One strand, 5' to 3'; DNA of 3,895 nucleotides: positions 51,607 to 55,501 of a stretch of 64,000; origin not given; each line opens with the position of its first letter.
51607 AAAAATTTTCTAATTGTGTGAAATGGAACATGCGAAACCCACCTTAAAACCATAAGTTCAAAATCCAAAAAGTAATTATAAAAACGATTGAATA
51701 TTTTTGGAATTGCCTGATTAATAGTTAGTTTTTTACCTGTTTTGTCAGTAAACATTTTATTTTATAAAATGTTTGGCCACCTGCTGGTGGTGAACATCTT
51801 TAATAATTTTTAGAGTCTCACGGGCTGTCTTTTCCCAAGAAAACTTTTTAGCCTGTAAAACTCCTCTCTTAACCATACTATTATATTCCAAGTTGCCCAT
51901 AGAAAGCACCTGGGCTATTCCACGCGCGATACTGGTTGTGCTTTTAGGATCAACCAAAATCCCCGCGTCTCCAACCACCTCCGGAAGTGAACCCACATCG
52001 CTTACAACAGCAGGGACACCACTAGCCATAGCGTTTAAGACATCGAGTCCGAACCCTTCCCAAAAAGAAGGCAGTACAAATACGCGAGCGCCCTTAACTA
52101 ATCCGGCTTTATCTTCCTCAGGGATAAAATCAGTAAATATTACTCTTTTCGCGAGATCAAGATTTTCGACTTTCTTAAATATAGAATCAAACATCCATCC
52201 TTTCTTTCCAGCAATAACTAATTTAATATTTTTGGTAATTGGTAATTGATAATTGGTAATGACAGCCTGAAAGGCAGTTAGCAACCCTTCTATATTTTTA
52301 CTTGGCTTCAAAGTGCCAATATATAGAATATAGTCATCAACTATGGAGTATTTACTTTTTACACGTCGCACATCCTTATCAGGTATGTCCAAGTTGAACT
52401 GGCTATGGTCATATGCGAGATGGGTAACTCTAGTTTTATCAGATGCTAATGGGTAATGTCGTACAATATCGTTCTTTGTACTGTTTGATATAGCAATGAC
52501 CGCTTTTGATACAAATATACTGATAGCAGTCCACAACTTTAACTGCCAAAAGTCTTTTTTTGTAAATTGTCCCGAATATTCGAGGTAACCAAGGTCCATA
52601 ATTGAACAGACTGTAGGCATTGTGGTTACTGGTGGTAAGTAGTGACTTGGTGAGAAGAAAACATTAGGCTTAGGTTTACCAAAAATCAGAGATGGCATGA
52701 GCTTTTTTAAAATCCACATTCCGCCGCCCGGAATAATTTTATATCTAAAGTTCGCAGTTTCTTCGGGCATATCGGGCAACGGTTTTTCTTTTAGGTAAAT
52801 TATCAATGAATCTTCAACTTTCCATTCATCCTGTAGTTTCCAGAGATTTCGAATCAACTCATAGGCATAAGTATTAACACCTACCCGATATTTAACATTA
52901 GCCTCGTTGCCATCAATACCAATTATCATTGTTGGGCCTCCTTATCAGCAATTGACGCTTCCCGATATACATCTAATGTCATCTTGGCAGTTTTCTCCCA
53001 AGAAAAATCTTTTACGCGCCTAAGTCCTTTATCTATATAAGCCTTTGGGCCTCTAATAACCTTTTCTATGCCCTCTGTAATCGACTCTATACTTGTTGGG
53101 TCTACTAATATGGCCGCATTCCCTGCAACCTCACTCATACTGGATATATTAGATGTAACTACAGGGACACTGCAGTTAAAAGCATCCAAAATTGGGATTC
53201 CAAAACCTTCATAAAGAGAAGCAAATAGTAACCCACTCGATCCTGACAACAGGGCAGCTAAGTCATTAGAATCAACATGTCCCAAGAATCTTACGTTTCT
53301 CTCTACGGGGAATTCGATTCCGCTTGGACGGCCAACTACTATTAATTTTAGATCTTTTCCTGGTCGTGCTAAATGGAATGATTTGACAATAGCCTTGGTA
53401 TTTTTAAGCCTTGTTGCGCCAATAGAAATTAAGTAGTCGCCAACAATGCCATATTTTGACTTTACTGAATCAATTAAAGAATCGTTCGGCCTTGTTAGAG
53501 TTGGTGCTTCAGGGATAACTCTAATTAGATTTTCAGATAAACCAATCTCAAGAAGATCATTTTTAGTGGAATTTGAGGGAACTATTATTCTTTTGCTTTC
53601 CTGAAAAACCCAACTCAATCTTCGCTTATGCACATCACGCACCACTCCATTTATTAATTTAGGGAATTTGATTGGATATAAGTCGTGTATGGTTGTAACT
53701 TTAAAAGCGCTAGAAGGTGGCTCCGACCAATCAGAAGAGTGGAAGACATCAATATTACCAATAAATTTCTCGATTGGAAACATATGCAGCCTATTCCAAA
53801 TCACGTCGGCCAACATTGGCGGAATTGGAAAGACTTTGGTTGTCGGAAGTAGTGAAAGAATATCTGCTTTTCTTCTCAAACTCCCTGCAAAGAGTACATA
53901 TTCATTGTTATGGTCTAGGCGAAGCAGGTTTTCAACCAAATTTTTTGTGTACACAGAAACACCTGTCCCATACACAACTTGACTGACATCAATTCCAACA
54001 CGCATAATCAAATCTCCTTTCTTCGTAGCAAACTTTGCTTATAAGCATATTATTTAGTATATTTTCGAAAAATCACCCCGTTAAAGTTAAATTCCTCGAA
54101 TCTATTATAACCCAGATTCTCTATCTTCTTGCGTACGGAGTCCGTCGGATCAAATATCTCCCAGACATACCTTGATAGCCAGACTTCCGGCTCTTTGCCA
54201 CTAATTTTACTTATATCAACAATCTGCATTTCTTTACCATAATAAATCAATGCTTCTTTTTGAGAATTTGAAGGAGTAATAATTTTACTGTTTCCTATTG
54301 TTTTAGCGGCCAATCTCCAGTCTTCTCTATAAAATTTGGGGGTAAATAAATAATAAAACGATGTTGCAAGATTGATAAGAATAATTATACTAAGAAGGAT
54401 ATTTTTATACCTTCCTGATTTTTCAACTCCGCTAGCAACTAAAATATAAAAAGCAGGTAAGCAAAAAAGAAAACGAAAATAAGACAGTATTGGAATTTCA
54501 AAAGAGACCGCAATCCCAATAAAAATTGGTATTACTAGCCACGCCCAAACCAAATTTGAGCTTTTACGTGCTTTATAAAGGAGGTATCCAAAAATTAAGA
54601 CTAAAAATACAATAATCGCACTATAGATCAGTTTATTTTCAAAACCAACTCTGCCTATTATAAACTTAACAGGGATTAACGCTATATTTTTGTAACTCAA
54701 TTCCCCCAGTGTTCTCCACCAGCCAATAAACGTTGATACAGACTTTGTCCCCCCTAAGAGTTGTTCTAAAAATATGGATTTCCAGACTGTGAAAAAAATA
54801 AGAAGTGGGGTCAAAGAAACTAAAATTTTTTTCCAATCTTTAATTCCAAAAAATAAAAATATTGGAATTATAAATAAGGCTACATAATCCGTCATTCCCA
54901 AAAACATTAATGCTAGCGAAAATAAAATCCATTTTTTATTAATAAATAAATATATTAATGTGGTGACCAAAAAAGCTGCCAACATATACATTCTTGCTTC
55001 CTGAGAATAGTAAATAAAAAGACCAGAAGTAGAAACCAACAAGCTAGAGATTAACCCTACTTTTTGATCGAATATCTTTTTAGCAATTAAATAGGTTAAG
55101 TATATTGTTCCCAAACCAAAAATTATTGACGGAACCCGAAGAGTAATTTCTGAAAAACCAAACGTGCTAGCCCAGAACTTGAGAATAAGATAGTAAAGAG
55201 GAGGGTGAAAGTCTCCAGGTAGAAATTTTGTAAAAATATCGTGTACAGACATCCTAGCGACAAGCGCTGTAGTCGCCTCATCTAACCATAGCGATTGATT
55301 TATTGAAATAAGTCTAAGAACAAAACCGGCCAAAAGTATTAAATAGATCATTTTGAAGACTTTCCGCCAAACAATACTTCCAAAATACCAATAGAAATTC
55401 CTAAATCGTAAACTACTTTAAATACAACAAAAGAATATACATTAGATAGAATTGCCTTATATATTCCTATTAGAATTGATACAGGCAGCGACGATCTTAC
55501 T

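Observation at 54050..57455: Candidate lipid-linked mannosylation module: a DPM1/GtrB-like GT2 flanked by GT-C membrane glycosyltransferases, with manC in the locus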

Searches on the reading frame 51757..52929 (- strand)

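Call 3: search_protein_families(library=pfam, proteins=[window:51757-52929:-], max_evalue=0.01)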
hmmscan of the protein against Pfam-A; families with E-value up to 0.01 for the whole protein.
window:51757-52929:- (390 aa): 4 families
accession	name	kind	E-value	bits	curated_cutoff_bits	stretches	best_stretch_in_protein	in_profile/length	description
PF00534.26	Glycos_transf_1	-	3e-35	121.7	26.4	1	198-347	15-161/172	Glycosyl transferases group 1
PF13692.12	Glyco_trans_1_4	-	1.3e-29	103.7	27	1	200-343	3-141/142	Glycosyl transferases group 1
PF20706.3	GT4-conflict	-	3e-09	36.8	26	1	201-312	200-313/385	Family 4 Glycosyltransferase in conflict systems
PF13439.12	Glyco_transf_4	-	0.00014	22.4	28.5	1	121-176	117-169/170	Glycosyltransferase Family 4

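Call 89: search_protein_families(library=ncbifam, proteins=[window:51757-52929:-], max_evalue=1e-8)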
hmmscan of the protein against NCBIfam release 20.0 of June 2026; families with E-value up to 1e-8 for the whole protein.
window:51757-52929:- (390 aa): 18 families
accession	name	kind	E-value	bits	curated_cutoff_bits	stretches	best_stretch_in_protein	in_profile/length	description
TIGR04047.1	MSMEG_0565_glyc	hypoth_equivalog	3.8e-26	92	259.85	1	129-375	127-370/373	MSMEG_0565 family glycosyltransferase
TIGR02149.1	glgA_Coryne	subfamily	5.1e-25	88.4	302.4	1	138-379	142-390/391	glycogen synthase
TIGR03449.1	mycothiol_MshA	equivalog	5.6e-24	84.8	462.5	1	143-379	167-403/406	D-inositol-3-phosphate glycosyltransferase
TIGR03088.1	stp2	hypoth_equivalog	2.4e-20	72.9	409.05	1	198-375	192-369/374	TIGR03088 family PEP-CTERM/XrtA system glycosyltransferase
TIGR03999.1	thiol_BshA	equivalog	2e-18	66.5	273.7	1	134-373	138-367/375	N-acetyl-alpha-D-glucosaminyl L-malate synthase BshA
NF038295.1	EPS_HpsP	equivalog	3.1e-18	66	550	1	188-379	195-387/388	hormogonium polysaccharide biosynthesis glycosyltransferase HpsP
TIGR04157.1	glyco_rSAM_CFB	subfamily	5.7e-17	61.8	400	1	142-322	171-342/406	TIGR04157 family glycosyltransferase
NF041876.1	EPS_EpsE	equivalog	7.7e-16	58.3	400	1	201-346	217-363/389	exopolysaccharide biosynthesis GT4 family glycosyltransferase EpsE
NF053787.1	GlcN_PG_synth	equivalog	1.7e-14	53.4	480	1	164-378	164-358/361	N-acetylglucosaminyl phosphatidylglycerol synthase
NF047684.1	TeichurnBiosyTuaC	equivalog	4.9e-14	52.1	550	1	140-349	164-359/391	teichuronic acid biosynthesis protein TuaC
NF041010.1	glycosy_Agl16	equivalog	2.5e-13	49.6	575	1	142-378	135-350/352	glycosylation protein Agl16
NF050063.1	ProtGlycPglJ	equivalog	1.2e-12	47.8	500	1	136-374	138-361/363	N-acetylgalactosamine-N,N'-diacetylbacillosaminyl-diphospho-undecaprenol 4-alpha-N-acetylgalactosaminyltransferase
NF038298.1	EPS_HpsO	equivalog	5.5e-12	45.2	575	1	147-377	152-385/388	hormogonium polysaccharide biosynthesis glycosyltransferase HpsO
NF012028.0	PRK15484.1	subfamily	5.5e-10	38.9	618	1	188-378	183-377/380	lipopolysaccharide N-acetylglucosaminyltransferase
TIGR02468.1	sucrsPsyn_pln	equivalog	7.6e-10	37.2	1143.95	1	244-383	531-675/1051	sucrose-phosphate synthase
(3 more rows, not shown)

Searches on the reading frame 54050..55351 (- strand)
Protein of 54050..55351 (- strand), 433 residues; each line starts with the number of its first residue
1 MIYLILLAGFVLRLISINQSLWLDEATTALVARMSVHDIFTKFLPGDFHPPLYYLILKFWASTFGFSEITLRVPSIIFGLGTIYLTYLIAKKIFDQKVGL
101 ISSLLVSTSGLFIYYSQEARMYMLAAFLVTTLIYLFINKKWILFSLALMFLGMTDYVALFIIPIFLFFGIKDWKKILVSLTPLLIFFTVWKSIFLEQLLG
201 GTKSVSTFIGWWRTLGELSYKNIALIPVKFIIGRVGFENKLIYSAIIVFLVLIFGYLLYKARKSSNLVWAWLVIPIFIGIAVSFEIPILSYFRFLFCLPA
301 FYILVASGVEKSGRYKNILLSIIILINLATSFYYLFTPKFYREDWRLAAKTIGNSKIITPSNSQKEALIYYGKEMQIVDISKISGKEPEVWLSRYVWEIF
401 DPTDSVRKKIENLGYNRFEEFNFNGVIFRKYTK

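Call 3: search_protein_families(library=pfam, proteins=[window:54050-55351:-], max_evalue=0.01)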
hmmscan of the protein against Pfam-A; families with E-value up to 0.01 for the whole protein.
window:54050-55351:- (433 aa): 2 families
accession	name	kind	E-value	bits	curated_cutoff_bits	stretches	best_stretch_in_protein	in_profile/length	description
PF13231.12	PMT_2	-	2.6e-11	44.4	26.1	1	49-187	2-147/160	Dolichyl-phosphate-mannose-protein mannosyltransferase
PF14897.12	EpsG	-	0.0066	16.1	30.1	1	51-336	48-313/326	EpsG family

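Call 7: search_protein_families(library=ncbifam, proteins=[window:54050-55351:-], max_evalue=0.01)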
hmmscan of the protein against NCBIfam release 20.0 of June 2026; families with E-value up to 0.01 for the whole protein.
window:54050-55351:- (433 aa): 3 families
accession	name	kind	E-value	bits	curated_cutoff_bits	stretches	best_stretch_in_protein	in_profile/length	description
TIGR03663.1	TIGR03663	subfamily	3.6e-11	42.7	126.25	1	2-200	4-193/435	flippase activity-associated protein Agl23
NF052499.1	MnslTaseMT1671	equivalog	3.8e-06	25.6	900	1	6-163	34-199/523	mannosyltransferase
TIGR04154.1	archaeo_STT3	subfamily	0.0016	16.9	450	1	69-116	96-144/831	oligosaccharyl transferase, archaeosortase A system-associated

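Call 18: search_solved_structures(query=window:54050-55351:-, max_evalue=1, show_alignments=3)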
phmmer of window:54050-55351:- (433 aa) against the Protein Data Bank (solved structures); distinct sequences matched with E-value up to 1: 0.

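Call 20: find_homologous_proteins(query=window:54050-55351:-)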
Query window:54050-55351:- (433 aa): 2577 proteins with E <= 0.001 among 8000 candidates; the best 120 are listed.
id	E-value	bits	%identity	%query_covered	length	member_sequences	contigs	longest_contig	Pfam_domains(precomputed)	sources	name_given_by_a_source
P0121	2.6e-276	935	100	100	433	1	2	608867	PF13231.13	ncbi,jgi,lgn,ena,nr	ncbi:MAG TPA: glycosyltransferase family 39 protein [Patescibacteria group bacterium]|nr:glycosyltra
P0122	7.3e-271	917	99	100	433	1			PF13231.13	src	-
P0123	3.3e-179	615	61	100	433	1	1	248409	PF13231.13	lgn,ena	-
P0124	6.3e-177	607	61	100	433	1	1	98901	PF13231.13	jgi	jgi:mannosyltransferase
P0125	1.7e-176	606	63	100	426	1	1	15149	PF13231.13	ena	-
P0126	2.9e-176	605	60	100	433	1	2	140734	PF13231.13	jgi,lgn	jgi:uncharacterized membrane protein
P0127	5.0e-176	604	62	100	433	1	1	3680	PF13231.13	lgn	-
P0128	1.6e-175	603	60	100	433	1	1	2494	PF13231.13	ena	-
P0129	3.7e-174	598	60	100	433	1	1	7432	PF13231.13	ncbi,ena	-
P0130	4.8e-174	598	60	100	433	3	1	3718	PF13231.13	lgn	-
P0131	7.8e-173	594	61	100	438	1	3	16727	PF13231.13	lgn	-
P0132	8.9e-173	593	60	96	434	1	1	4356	PF13231.13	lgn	-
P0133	2.5e-172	592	61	100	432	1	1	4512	PF13231.13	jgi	jgi:mannosyltransferase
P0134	3.9e-172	591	61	100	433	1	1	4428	PF13231.13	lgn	-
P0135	6.9e-172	591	61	100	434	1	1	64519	PF13231.13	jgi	jgi:uncharacterized membrane protein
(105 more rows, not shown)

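Call 24: search_solved_structures(query=A1, max_evalue=1, show_alignments=3)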
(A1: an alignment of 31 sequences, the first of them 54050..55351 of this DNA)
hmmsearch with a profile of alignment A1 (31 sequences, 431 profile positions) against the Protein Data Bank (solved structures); distinct sequences matched with E-value up to 1: 0.

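Call 32: predict_structure(alignment_id=A1)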
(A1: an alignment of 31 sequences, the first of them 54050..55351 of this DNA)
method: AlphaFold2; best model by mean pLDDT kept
length: 433 residues; sequences in the alignment: 31
mean_pLDDT: 85.9   pTM: 0.86
mean pLDDT of the five models: 85.9, 83.5, 81.5, 81.5, 81.3
residues with pLDDT >= 90: 228; 70-90: 152; 50-70: 41; < 50: 12
segments of 3 or more residues with pLDDT < 50: 205-216
pLDDT, mean of each block of 10 residues (from residue 1): 94 76 79 91 83 92 88 89 98 97 93 67 92 97 97 91 94 95 93 82 50 51 71 74 88 94 94 91 70 81 97 94 92 75 83 90 81 89 85 82 87 93 88 92
secondary structure, 60 per line:
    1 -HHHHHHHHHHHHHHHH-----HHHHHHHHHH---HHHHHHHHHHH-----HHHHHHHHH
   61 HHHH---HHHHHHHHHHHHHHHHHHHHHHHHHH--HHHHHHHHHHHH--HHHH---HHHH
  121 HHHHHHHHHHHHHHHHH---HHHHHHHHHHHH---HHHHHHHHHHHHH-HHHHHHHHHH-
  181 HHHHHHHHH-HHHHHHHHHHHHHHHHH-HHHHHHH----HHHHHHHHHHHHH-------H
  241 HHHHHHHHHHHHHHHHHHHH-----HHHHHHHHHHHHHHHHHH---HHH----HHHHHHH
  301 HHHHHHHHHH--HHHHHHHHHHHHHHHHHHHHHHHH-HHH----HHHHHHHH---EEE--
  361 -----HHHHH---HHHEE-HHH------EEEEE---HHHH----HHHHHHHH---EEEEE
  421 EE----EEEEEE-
elements in order: H2-17 H23-32 H36-46 H52-64 H68-93 H96-107 H110-113 H117-137 H141-152 H156-168 H170-179 H181-189 H191-207 H209-215 H220-232 H240-260 H266-283 H294-310 H313-336 H345-352 E356-358 H366-370 E389-393 H397-400 H405-412 E416-422 E427-432

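Call 36: fold_search(model_id=the predicted structure, library=pdb)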
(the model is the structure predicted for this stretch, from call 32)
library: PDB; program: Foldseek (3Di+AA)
matches with E <= 10: 339; with E <= 0.001: 23
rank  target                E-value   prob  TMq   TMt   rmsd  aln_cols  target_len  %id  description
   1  5f15                  5.9e-06  1.00  0.56  0.47   8.9       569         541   11  Crystal Structure of ArnT from Cupriavidus metallidurans bound to Undecaprenyl phosphate (released 2016-02-17)
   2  8age_A                7.0e-06  1.00  0.49  0.36  12.9       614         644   12  Structure of yeast oligosaccharylransferase complex with acceptor peptide bound (released 2022-12-07)
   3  9s6t_A                7.3e-06  1.00  0.60  0.55   9.4       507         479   12  Ternary cryo-EM structure of chicken ALG12 with Dol25-PP-GlcNAc2Man7, Dol25-P-Man, and Fab (released 2026-03-18)
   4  6ftg_5                7.6e-06  1.00  0.48  0.35  16.1       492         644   12  Subtomogram average of OST-containing ribosome-translocon complexes from canine rough microsomal membranes (released 2018-03-21)
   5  5ezm                  8.2e-06  1.00  0.54  0.45   8.8       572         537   11  Crystal Structure of ArnT from Cupriavidus metallidurans in the apo state (released 2016-02-17)
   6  8b6l_I                1.2e-05  1.00  0.52  0.36  14.8       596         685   13  Subtomogram average of the human Sec61-TRAP-OSTA-translocon (released 2022-12-07)
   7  7oci_F                1.7e-05  1.00  0.50  0.36  12.8       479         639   13  Cryo-EM structure of yeast Ost6p containing oligosaccharyltransferase complex (released 2022-02-16)
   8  9n9j_I                2.0e-05  1.00  0.50  0.34  12.6       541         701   14  Structure of a GRP94 folding intermediate engaged with a CCDC134- and FKBP11-bound secretory translocon (released 2025-11-19)
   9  8pn9_A                2.4e-05  1.00  0.47  0.34  12.6       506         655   14  Structure of human oligosaccharyltransferase OST-A complex bound to NGI-1 (released 2024-05-08)
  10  6s7t_A                2.9e-05  1.00  0.49  0.33  12.9       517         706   12  Cryo-EM structure of human oligosaccharyltransferase complex OST-B (released 2019-12-18)
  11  8agc_A                3.3e-05  1.00  0.49  0.33  15.3       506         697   14  Structure of yeast oligosaccharylransferase complex with lipid-linked oligosaccharide and non-acceptor peptide bound (released 2022-12-07)
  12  6gxc_A                3.9e-05  1.00  0.50  0.34   9.9       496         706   16  Bacterial oligosaccharyltransferase PglB in complex with an inhibitory peptide and a reactive lipid-linked oligosaccha (released 2018-11-14)
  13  7e9s_A                4.3e-05  1.00  0.46  0.27  12.5       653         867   12  Archaeal oligosaccharyltransferase AglB from Archaeoglobus fulgidus in complex with an inhibitory peptide and a dolich (released 2021-09-08)
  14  6s7o_A                4.4e-05  1.00  0.48  0.34  13.9       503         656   14  Cryo-EM structure of human oligosaccharyltransferase complex OST-A (released 2019-12-18)
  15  3waj                  4.8e-05  1.00  0.53  0.32  13.8       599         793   11  Crystal structure of the Archaeoglobus fulgidus oligosaccharyltransferase (O29867_ARCFU) complex with Zn and sulfate (released 2013-10-30)
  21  9i5k_A                2.0e-04  1.00  0.48  0.43  10.7       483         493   15  Structure of the Chaetomium thermophilum Pmt4 homodimer (C2 symmetry) (released 2025-12-24)
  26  6p25_B                1.7e-02  1.00  0.34  0.22   5.2       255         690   18  Structure of S. cerevisiae protein O-mannosyltransferase Pmt1-Pmt2 complex bound to the sugar donor and a peptide acce (released 2019-07-10)
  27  9i5l_A                1.9e-02  1.00  0.37  0.23   4.7       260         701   18  Structure of the Chaetomium thermophilum Pmt4 homodimer (C1 symmetry) (released 2025-12-24)
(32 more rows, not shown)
